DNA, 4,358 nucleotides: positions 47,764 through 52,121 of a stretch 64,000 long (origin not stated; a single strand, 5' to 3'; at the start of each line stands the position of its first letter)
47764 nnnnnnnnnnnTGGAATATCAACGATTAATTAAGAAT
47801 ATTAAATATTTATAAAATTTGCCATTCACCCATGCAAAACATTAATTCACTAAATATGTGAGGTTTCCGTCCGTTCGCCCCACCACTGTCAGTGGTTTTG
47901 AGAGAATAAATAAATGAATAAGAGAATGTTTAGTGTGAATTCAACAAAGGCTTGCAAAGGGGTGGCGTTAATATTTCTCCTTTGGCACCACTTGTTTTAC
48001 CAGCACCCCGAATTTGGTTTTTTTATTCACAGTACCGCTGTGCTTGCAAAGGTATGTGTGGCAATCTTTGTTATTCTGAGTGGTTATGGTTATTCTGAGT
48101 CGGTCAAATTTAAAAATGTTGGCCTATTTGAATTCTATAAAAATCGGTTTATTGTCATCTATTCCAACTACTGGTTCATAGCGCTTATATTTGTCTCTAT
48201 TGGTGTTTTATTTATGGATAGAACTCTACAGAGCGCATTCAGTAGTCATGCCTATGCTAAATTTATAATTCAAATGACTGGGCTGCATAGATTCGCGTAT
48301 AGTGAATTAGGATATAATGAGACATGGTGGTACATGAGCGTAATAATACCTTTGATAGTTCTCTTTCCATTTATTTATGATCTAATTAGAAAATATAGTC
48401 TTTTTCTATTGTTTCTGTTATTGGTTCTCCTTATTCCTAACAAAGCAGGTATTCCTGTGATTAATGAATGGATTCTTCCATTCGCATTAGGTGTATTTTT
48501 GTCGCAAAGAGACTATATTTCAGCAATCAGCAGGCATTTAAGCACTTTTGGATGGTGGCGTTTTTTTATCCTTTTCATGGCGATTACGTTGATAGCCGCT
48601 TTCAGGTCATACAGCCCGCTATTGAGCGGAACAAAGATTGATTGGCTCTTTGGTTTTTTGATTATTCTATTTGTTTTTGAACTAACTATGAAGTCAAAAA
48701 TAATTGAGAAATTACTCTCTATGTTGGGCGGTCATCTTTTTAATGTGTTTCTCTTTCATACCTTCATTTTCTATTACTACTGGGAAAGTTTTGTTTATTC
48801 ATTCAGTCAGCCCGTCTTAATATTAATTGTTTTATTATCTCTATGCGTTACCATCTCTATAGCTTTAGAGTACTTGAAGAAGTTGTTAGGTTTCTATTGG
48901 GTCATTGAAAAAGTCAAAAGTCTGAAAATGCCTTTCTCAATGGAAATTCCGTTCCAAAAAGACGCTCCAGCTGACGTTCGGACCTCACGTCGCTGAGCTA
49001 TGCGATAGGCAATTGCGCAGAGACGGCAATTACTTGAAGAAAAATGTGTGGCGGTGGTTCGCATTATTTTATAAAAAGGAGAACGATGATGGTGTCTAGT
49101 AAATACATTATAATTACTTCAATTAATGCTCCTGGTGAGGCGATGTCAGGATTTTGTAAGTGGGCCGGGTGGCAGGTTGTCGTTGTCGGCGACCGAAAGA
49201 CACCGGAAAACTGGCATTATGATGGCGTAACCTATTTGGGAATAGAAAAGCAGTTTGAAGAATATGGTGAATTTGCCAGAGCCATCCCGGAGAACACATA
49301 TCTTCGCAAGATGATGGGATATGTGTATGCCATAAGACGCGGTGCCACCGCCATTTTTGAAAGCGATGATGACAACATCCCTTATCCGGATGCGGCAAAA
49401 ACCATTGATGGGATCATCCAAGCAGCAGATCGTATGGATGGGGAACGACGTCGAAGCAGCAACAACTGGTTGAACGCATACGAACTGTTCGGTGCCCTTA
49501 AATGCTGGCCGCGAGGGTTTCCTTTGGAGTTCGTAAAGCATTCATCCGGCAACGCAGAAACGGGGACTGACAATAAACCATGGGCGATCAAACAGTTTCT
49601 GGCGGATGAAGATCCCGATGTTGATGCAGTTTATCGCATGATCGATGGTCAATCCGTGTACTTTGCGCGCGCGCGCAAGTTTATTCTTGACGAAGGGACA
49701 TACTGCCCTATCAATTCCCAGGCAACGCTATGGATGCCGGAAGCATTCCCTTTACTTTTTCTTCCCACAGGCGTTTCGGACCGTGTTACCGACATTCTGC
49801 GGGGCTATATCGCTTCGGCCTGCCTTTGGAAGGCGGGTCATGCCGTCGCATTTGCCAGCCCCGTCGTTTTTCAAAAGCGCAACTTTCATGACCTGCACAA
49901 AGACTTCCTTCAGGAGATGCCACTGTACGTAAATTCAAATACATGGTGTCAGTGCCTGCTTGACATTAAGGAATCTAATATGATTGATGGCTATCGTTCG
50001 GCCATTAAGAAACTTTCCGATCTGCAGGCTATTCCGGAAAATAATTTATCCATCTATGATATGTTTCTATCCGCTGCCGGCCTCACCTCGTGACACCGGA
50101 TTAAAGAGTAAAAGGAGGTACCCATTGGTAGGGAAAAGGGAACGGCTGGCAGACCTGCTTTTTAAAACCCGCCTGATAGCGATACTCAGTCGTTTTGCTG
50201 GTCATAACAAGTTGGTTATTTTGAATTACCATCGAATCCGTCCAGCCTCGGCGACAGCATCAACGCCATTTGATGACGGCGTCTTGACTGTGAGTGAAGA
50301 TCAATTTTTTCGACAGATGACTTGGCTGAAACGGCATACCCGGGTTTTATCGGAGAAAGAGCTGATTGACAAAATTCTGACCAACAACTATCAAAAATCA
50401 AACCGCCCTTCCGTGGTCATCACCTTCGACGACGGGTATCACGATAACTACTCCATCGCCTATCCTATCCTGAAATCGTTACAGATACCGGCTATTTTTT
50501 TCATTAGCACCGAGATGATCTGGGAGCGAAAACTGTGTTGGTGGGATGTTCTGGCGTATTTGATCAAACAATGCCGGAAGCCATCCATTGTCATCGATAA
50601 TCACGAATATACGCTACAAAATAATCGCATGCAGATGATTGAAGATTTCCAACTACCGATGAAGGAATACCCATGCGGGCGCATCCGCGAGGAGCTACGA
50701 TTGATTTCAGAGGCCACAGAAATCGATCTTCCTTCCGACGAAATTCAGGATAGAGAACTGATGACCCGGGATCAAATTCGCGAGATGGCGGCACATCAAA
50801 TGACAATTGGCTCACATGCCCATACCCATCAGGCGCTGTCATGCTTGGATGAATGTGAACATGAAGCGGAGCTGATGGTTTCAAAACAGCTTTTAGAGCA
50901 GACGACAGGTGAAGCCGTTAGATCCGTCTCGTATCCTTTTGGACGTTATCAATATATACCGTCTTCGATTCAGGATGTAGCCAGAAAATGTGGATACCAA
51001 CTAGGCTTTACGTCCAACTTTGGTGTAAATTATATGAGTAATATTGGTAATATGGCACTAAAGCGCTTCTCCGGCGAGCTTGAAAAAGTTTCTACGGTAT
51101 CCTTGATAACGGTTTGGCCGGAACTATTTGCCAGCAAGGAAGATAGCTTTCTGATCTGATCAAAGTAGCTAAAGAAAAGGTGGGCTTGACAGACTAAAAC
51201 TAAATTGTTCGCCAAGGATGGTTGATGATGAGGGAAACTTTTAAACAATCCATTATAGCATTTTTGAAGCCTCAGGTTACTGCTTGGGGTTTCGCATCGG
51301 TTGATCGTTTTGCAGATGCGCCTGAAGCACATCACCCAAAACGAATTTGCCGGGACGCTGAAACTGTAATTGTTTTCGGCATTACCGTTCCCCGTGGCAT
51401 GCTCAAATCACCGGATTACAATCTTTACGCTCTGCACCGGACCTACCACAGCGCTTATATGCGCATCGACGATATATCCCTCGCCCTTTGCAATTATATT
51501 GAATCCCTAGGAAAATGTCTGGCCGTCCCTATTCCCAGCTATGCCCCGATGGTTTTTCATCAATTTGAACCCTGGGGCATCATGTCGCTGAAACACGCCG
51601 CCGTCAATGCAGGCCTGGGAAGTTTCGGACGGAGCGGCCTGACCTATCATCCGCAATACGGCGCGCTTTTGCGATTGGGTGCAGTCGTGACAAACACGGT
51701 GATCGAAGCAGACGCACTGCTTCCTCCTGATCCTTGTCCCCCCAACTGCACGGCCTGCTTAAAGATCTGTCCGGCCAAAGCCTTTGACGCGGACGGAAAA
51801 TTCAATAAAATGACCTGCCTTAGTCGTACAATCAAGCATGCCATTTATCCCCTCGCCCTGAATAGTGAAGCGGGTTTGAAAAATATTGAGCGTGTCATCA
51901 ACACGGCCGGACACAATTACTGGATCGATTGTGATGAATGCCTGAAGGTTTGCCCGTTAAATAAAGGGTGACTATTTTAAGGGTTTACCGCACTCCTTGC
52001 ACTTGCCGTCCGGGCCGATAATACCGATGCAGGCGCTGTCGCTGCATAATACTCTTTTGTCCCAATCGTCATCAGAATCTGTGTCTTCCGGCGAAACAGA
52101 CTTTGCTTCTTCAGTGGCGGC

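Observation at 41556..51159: ArnB/ArnC/ArnD/ArnT-like module built around WecE and two methyltransferases: predicted lipid-linked modified 4-amino-4,6-dideoxyhexose transfer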

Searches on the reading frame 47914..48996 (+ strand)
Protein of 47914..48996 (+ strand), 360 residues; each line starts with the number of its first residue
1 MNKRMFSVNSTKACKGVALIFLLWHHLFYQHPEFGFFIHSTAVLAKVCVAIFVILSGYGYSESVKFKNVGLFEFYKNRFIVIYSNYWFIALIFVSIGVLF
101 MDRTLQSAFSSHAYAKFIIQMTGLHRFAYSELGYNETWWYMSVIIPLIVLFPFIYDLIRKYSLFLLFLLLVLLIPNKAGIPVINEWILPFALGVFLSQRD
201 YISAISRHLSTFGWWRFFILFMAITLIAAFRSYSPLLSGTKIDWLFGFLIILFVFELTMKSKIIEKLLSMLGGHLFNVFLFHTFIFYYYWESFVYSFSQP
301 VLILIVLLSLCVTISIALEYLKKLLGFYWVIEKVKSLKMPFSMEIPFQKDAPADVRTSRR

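Call 3: search_protein_families(library=pfam, proteins=[window:47914-48996:+], max_evalue=0.01)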
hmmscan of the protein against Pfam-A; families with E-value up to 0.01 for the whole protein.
window:47914-48996:+ (360 aa): 1 family
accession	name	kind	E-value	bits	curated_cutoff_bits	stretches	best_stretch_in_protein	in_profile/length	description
PF01757.29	Acyl_transf_3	-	1.7e-19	70.5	31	1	13-318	6-324/326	Acyltransferase domain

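Call 7: search_protein_families(library=ncbifam, proteins=[window:47914-48996:+], max_evalue=0.01)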
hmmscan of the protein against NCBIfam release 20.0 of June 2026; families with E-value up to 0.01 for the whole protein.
window:47914-48996:+ (360 aa): 0 families

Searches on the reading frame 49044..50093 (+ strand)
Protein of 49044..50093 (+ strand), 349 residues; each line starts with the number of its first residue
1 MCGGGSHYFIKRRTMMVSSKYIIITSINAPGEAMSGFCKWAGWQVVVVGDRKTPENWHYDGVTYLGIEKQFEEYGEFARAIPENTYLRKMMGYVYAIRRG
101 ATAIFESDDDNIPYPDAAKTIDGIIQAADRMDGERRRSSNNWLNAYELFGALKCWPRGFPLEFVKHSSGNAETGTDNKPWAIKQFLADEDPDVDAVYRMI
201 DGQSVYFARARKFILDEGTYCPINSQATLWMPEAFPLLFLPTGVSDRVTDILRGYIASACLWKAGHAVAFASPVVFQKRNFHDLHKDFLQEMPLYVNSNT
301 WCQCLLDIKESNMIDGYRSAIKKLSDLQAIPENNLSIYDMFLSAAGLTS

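Call 3: search_protein_families(library=pfam, proteins=[window:49044-50093:+], max_evalue=0.01)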
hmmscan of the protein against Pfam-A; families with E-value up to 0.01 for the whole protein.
window:49044-50093:+ (349 aa): 1 family
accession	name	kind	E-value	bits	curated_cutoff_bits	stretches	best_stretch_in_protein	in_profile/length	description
PF03385.23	STELLO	-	8.7e-06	25.2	27.8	1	247-342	1-99/387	STELLO glycosyltransferases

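Call 7: search_protein_families(library=ncbifam, proteins=[window:49044-50093:+], max_evalue=0.01)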
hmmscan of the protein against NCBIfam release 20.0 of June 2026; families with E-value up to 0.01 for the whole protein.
window:49044-50093:+ (349 aa): 0 families

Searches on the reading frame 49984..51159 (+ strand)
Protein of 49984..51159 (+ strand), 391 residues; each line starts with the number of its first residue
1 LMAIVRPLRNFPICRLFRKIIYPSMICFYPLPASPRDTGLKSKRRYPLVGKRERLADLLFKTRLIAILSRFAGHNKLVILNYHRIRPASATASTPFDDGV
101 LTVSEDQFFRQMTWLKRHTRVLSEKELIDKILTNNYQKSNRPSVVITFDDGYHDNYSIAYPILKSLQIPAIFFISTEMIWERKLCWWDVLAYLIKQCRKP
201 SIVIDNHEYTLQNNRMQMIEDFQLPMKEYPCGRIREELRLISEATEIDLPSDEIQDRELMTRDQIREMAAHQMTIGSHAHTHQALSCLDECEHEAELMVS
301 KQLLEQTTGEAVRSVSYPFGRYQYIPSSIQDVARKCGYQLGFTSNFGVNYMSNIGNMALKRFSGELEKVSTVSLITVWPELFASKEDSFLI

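Call 3: search_protein_families(library=pfam, proteins=[window:49984-51159:+], max_evalue=0.01)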
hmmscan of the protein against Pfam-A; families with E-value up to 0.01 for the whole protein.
window:49984-51159:+ (391 aa): 1 family
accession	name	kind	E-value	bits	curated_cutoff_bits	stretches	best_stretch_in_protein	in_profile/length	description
PF01522.26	Polysacc_deac_1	-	3.4e-23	82.4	23.1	2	262-340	48-123/124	Polysaccharide deacetylase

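Call 7: search_protein_families(library=ncbifam, proteins=[window:49984-51159:+], max_evalue=0.01)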
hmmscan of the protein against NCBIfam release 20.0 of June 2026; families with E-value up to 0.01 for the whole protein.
window:49984-51159:+ (391 aa): 10 families
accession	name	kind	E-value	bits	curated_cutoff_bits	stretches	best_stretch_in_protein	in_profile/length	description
TIGR03938.2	deacetyl_PgaB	equivalog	3.1e-21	75.3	321.9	1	75-178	1-100/621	poly-beta-1,6-N-acetyl-D-glucosamine N-deacetylase PgaB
TIGR03933.1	PIA_icaB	equivalog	1.2e-13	51.1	248.35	1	78-183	4-113/245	intercellular adhesin biosynthesis polysaccharide N-deacetylase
NF011176.0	PRK14581.1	equivalog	2e-10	39.5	1091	1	69-172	41-137/673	poly-beta-1,6-N-acetyl-D-glucosamine N-deacetylase PgaB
NF011177.0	PRK14582.1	equivalog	2.2e-10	39.4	923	1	73-172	45-137/671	poly-beta-1,6-N-acetyl-D-glucosamine N-deacetylase PgaB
TIGR02764.1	spore_ybaN_pdaB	equivalog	2.1e-08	34.2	237.4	1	263-339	49-122/191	polysaccharide deacetylase family sporulation protein PdaB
TIGR02884.1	spore_pdaA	equivalog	8.4e-08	32.2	298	1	124-183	19-79/224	delta-lactam-biosynthetic de-N-acetylase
TIGR04243.1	nodulat_NodB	equivalog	2.9e-06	26.9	240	1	264-323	46-106/197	chitooligosaccharide deacetylase NodB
NF045821.1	PgAcgDacpgdA1_Bac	equivalog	0.0014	17.6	400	0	265-321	133-189/282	peptidoglycan-N-acetylglucosamine deacetylase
TIGR03006.1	pepcterm_polyde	equivalog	0.0028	16.8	276.2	1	265-314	66-115/272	XrtA system polysaccharide deacetylase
TIGR02873.1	spore_ylxY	hypoth_equivalog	0.0058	15.9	391.5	0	267-323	132-188/268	probable sporulation protein, polysaccharide deacetylase family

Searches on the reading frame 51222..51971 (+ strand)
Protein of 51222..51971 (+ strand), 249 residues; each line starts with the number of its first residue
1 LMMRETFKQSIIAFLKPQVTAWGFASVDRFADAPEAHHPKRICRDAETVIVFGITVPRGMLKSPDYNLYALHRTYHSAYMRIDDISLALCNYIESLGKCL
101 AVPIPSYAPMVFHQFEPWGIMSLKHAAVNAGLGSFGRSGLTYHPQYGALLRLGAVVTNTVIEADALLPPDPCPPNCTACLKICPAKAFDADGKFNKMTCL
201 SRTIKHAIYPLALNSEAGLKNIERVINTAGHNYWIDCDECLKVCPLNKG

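Call 3: search_protein_families(library=pfam, proteins=[window:51222-51971:+], max_evalue=0.01)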
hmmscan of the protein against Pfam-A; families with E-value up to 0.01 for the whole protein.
window:51222-51971:+ (249 aa): 4 families
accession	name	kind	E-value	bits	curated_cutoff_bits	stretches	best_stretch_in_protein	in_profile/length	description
PF13484.11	Fer4_16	-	3.6e-09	37.7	30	1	175-247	4-66/66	4Fe-4S double cluster binding domain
PF12838.12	Fer4_7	-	0.00047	21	27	1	175-246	4-50/52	4Fe-4S dicluster domain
PF14697.11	Fer4_21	-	0.0093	16.5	35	0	231-246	38-53/59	4Fe-4S dicluster domain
PF25160.1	LdpA_Fe-S-bd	-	0.0094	16.2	27.6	0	172-193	1-23/49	LdpA Fe-S cluster-binding domain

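Call 36: search_protein_families(library=ncbifam, proteins=[window:51222-51971:+], max_evalue=0.00001)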
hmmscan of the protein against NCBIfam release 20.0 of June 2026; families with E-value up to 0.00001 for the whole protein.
window:51222-51971:+ (249 aa): 2 families
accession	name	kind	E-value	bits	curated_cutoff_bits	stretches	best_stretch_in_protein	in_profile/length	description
TIGR00276.1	TIGR00276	equivalog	1.8e-18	66.7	200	1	36-248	50-245/337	tRNA epoxyqueuosine(34) reductase QueG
TIGR02486.1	RDH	subfamily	5.6e-10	39.6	160.35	1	35-248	76-280/314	reductive dehalogenase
